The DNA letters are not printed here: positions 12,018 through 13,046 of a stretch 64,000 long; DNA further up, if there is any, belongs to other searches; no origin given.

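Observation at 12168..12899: Short IPT/Tzs-like isopentenyltransferase in an archaeal context, next to a tRNA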

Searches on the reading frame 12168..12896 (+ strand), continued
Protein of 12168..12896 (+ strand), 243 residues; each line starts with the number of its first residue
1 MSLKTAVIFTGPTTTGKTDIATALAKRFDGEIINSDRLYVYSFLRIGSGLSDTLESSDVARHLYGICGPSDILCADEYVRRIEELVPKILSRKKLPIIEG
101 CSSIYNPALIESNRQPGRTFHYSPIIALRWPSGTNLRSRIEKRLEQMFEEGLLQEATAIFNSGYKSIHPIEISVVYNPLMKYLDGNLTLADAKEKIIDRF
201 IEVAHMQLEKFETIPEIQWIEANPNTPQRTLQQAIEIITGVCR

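Call 94: search_solved_structures(query=A3, max_evalue=0.001, show_alignments=5)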
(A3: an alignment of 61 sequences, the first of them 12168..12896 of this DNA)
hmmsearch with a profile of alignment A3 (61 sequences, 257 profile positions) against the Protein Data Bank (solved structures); distinct sequences matched with E-value up to 0.001: 65 (the best 60 are shown).
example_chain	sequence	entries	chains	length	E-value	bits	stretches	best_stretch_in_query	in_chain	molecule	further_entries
2qgn_A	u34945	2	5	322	7.4e-49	169.6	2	9-118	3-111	tRNA delta(2)-isopentenylpyrophosphate transferase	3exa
3d3q_A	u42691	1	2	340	7e-48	166.4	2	5-120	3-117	tRNA delta(2)-isopentenylpyrophosphate transferase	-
2zm5_A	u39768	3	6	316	1.1e-34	123.1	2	7-118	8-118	tRNA delta(2)-isopentenylpyrophosphate transferase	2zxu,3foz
3crm_A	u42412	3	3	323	8.4e-32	113.7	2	9-119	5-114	tRNA delta(2)-isopentenylpyrophosphate transferase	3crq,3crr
3eph_A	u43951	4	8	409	4.9e-30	107.9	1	9-123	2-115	tRNA isopentenyltransferase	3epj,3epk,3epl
3a8t_A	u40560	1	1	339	3.3e-25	92.1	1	6-160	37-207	Adenylate isopentenyltransferase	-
6i27_A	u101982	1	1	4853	6e-16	61.8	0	3-47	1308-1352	Midasin,Midasin,Midasin,Midasin,Midasin,Midasin,Midasin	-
6i26_A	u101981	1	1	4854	6.1e-16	61.8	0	3-47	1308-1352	Midasin,Midasin,Midasin,Midasin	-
6hyp_A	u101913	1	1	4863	6.1e-16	61.7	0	3-47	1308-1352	Midasin,Midasin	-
5jcs_s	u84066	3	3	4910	6.5e-16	61.7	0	3-47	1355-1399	Midasin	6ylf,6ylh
6or5_A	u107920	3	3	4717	3.9e-12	49.3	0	7-40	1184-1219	Midasin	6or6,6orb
2ze5_A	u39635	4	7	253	1.7e-11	47.2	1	13-153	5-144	Isopentenyl transferase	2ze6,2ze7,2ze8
9d2f_A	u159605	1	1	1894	4.7e-10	42.4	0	8-35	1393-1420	Adenylate kinase 9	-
9fqr_Xf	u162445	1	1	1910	3.3e-08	36.4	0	12-44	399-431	Cilia- and flagella-associated protein 276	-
6uqe_A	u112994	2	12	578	6.1e-07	32.3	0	14-42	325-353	ATP-dependent Clp protease ATP-binding subunit ClpA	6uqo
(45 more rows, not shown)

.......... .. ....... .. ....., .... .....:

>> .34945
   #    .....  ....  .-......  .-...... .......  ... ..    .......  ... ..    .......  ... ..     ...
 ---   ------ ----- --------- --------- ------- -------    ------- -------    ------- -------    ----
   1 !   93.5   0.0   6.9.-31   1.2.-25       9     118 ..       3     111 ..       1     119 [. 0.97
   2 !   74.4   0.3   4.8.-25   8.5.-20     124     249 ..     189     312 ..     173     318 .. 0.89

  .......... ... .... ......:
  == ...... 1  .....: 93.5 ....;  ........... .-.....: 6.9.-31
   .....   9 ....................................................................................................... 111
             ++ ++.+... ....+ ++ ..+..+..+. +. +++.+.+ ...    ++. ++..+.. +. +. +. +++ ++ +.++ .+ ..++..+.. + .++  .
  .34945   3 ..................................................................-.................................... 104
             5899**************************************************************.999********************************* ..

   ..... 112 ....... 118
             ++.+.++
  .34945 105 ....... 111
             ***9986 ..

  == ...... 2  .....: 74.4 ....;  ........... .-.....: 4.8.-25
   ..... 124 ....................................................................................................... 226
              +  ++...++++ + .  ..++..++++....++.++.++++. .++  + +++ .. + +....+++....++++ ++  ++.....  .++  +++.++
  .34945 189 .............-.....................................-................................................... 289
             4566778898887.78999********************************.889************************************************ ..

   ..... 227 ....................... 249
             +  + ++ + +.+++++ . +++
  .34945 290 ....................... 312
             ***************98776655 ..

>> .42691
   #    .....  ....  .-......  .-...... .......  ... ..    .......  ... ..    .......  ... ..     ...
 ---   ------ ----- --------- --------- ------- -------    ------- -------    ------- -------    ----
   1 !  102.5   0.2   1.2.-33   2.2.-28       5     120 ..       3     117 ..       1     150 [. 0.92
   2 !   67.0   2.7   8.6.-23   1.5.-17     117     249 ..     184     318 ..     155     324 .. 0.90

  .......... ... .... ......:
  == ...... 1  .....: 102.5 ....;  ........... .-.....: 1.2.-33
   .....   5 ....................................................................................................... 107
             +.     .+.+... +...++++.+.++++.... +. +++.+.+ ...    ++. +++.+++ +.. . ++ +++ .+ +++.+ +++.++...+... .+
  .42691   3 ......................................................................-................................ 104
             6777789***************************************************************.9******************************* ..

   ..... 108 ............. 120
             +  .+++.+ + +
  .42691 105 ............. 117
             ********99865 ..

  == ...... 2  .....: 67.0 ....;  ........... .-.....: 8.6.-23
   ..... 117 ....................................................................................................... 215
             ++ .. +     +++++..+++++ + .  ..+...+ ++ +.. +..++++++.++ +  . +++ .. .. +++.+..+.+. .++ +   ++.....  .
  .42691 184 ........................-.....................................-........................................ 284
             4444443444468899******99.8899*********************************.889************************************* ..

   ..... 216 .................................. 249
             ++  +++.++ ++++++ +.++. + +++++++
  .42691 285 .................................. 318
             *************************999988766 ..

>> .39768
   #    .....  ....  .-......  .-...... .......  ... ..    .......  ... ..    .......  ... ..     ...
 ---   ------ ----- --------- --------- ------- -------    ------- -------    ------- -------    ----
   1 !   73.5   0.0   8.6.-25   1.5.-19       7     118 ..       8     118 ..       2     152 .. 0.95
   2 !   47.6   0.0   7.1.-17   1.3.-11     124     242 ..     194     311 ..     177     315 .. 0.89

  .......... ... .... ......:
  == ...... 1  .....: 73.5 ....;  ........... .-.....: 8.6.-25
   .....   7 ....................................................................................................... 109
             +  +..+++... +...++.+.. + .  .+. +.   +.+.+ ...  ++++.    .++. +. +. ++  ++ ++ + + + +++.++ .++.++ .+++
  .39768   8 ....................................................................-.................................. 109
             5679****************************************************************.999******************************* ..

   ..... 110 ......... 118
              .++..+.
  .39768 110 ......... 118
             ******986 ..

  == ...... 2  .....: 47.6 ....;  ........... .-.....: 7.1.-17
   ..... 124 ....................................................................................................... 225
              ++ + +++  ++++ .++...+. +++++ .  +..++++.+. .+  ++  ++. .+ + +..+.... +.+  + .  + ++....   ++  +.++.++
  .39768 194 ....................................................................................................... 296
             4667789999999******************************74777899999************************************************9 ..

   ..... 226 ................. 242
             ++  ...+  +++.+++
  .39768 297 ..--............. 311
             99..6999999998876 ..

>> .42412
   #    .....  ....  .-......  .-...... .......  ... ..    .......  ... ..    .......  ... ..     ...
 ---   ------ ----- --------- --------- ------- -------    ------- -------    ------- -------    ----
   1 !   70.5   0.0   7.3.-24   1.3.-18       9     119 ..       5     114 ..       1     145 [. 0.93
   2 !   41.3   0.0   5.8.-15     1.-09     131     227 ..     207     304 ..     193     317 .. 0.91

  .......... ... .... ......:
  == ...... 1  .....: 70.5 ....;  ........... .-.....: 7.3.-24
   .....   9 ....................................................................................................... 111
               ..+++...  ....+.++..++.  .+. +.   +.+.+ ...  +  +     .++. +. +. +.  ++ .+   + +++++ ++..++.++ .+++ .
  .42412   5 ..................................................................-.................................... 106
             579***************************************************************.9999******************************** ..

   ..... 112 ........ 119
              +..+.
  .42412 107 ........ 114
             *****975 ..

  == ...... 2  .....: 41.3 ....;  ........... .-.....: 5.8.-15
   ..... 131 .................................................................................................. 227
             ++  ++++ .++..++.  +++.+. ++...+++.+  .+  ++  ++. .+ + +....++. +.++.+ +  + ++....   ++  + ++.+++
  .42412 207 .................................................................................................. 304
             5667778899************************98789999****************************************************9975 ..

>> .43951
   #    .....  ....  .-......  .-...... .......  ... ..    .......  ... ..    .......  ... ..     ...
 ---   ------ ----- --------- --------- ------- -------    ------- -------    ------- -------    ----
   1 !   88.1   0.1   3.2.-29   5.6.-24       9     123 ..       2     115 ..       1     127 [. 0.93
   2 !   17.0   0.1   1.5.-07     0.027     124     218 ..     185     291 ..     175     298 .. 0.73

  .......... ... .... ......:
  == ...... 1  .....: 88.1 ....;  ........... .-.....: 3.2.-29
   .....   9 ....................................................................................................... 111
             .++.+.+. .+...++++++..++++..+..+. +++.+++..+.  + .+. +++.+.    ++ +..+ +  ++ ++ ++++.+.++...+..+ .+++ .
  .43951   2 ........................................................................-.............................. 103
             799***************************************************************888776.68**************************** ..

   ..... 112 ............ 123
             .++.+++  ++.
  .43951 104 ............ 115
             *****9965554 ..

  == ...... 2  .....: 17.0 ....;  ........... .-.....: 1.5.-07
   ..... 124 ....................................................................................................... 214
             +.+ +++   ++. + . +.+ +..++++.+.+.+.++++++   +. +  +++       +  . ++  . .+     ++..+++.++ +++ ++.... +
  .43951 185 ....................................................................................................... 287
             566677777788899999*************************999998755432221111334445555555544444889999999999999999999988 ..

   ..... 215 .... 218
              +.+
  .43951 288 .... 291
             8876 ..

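Call 95: find_related_loci(query=A1, collection=metagenome_contigs, flank=4000)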
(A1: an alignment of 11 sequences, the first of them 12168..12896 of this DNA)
Query A1 (243 aa) in metagenome_contigs; peptide patterns used: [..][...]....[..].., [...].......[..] (x = any residue, [..] = any of these).
61 stretches matched a pattern; 9 encode a relative of the query (tblastn E <= 1e-3); 9 distinct loci.
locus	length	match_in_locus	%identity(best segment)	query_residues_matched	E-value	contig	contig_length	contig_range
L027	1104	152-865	61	1-238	6e-106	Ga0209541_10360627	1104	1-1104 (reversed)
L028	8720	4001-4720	52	1-239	5e-82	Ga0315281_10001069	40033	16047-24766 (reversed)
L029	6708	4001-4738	33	1-238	6e-41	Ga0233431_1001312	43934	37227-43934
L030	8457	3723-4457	34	1-238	5e-41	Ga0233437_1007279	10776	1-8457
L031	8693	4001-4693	28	2-236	3e-24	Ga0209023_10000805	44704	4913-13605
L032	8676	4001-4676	34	1-228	7e-27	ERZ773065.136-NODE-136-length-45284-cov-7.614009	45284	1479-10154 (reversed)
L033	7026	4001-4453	29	7-167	6e-13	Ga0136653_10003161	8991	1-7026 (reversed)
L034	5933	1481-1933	29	7-167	6e-13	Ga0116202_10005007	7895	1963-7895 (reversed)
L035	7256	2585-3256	24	7-235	7e-10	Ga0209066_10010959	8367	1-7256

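Call 97: search_protein_families(library=pfam, proteins=[L031:3228-3920:+, L031:2303-3211:+, L031:4716-5315:-, L031:5380-6333:+, L032:3402-3893:+, L032:4808-5494:+, L032:5656-6078:+, L032:1444-3267:+, L029:4803-5762:-, L031:3965-4705:+], max_evalue=0.001)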
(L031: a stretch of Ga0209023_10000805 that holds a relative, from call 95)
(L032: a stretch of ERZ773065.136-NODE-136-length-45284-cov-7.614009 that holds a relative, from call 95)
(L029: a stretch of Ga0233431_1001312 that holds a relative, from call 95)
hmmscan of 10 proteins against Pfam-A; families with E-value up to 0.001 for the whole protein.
L031:3228-3920:+ (230 aa): 4 families
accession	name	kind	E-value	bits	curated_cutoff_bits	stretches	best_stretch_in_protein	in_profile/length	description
PF13419.12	HAD_2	-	3e-27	96.3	23.8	1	26-203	1-178/178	Haloacid dehalogenase-like hydrolase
PF00702.32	Hydrolase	-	2.3e-15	57.9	26.4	1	23-197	1-191/191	haloacid dehalogenase-like hydrolase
PF13242.12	Hydrolase_like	-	3.1e-06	27.4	22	1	156-216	3-61/75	HAD-hyrolase-like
PF12710.13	HAD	-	0.00049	21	27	1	26-193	1-188/189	haloacid dehalogenase-like hydrolase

L031:2303-3211:+ (302 aa): 0 families

L031:4716-5315:- (199 aa): 0 families

L031:5380-6333:+ (317 aa): 0 families

L032:3402-3893:+ (163 aa): 1 family
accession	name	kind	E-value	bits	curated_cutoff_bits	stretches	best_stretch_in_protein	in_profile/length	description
PF00293.34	NUDIX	-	2.2e-18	67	21.1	1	34-153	8-128/134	NUDIX domain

L032:4808-5494:+ (228 aa): 1 family
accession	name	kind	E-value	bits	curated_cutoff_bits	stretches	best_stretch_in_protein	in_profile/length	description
PF02698.23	DUF218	-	3.4e-21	76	27.6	1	32-148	1-109/133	DUF218 domain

L032:5656-6078:+ (140 aa): 0 families

L032:1444-3267:+ (607 aa): 3 families
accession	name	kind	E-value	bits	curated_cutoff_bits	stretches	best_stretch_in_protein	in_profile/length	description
PF00152.25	tRNA-synt_2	-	1.4e-105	353.2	25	1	144-583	1-307/308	tRNA synthetases class II (D, K and N)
PF02938.19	GAD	-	5.4e-25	87.9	23.4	1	339-427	6-95/95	GAD domain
PF01336.31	tRNA_anti-codon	-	1.8e-15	57.1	27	1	44-127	2-75/75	OB-fold nucleic acid binding domain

L029:4803-5762:- (319 aa): 0 families

L031:3965-4705:+ (246 aa): 2 families
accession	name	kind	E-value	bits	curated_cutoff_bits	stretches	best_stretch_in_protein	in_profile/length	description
PF01745.22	IPT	-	4.7e-08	33.2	20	1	19-169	5-162/233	Isopentenyl transferase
PF01715.23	IPPT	-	6.3e-08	33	23.6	1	131-215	152-236/243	IPP transferase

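Call 104: search_protein_families(library=pfam, proteins=[P0067, P0114, P0044, P0098, P0036, P0043, P0022, P0077, P0100, P0038], max_evalue=0.001)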
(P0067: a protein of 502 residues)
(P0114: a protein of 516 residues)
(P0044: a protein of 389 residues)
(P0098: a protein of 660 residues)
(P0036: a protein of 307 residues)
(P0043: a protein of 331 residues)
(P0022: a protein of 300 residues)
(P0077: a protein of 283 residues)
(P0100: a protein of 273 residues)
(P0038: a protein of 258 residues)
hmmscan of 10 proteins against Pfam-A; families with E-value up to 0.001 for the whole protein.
P0067 (502 aa): 2 families
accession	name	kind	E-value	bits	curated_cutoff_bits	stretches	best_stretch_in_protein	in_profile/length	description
PF01715.23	IPPT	-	3.5e-06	27.3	23.6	1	160-235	152-226/243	IPP transferase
PF01745.22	IPT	-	7.9e-05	22.6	20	1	52-157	5-109/233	Isopentenyl transferase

P0114 (516 aa): 1 family
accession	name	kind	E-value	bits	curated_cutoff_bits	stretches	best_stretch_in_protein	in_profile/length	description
PF01715.23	IPPT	-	2.7e-05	24.4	23.6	1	160-227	161-228/243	IPP transferase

P0044 (389 aa): 2 families
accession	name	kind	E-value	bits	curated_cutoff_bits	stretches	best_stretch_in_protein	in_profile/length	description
PF01715.23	IPPT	-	4.5e-12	46.6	23.6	2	189-258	3-71/243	IPP transferase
PF01745.22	IPT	-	1.2e-08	35.1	20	1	153-256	2-104/233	Isopentenyl transferase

P0098 (660 aa): 5 families
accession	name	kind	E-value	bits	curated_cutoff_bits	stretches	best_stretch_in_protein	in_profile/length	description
PF01715.23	IPPT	-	2.1e-63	214.7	23.6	2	541-633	150-242/243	IPP transferase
PF04055.27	Radical_SAM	-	4e-26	92.6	29.5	1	126-297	1-165/166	Radical SAM superfamily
PF00919.26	UPF0004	-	5.5e-15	55.6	27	1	1-81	11-90/98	Uncharacterized protein family UPF0004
PF01745.22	IPT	-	4.7e-09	36.4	20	1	420-620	2-196/233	Isopentenyl transferase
PF01938.26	TRAM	-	5.6e-06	26.6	21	1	353-415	2-60/61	TRAM domain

P0036 (307 aa): 2 families
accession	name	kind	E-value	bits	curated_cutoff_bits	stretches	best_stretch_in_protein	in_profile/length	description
PF01715.23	IPPT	-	4.6e-13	49.8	23.6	2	53-109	17-72/243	IPP transferase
PF01745.22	IPT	-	1.5e-05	25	20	1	5-44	2-41/233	Isopentenyl transferase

P0043 (331 aa): 1 family
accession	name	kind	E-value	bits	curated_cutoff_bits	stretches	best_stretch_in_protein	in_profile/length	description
PF01715.23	IPPT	-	5.5e-14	52.9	23.6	2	62-115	23-75/243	IPP transferase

P0022 (300 aa): 1 family
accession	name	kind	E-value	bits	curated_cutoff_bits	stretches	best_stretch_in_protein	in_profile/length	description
PF01715.23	IPPT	-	7e-09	36.2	23.6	0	97-171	2-75/243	IPP transferase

P0077 (283 aa): 2 families
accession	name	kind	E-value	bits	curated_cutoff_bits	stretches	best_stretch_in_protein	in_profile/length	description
PF01745.22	IPT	-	1.2e-07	31.9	20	1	46-159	5-117/233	Isopentenyl transferase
PF13238.12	AAA_18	-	0.00033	21.5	29.4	0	45-148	1-88/128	AAA domain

P0100 (273 aa): 2 families
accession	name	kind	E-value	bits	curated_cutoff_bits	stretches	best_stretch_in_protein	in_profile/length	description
PF01715.23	IPPT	-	2.8e-20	73.5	23.6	2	151-237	152-237/243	IPP transferase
PF01745.22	IPT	-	0.0005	20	20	0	43-138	4-99/233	Isopentenyl transferase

P0038 (258 aa): 1 family
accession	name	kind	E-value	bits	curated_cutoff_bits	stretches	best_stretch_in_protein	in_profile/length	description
PF01715.23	IPPT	-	2.2e-11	44.4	23.6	1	40-118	2-75/243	IPP transferase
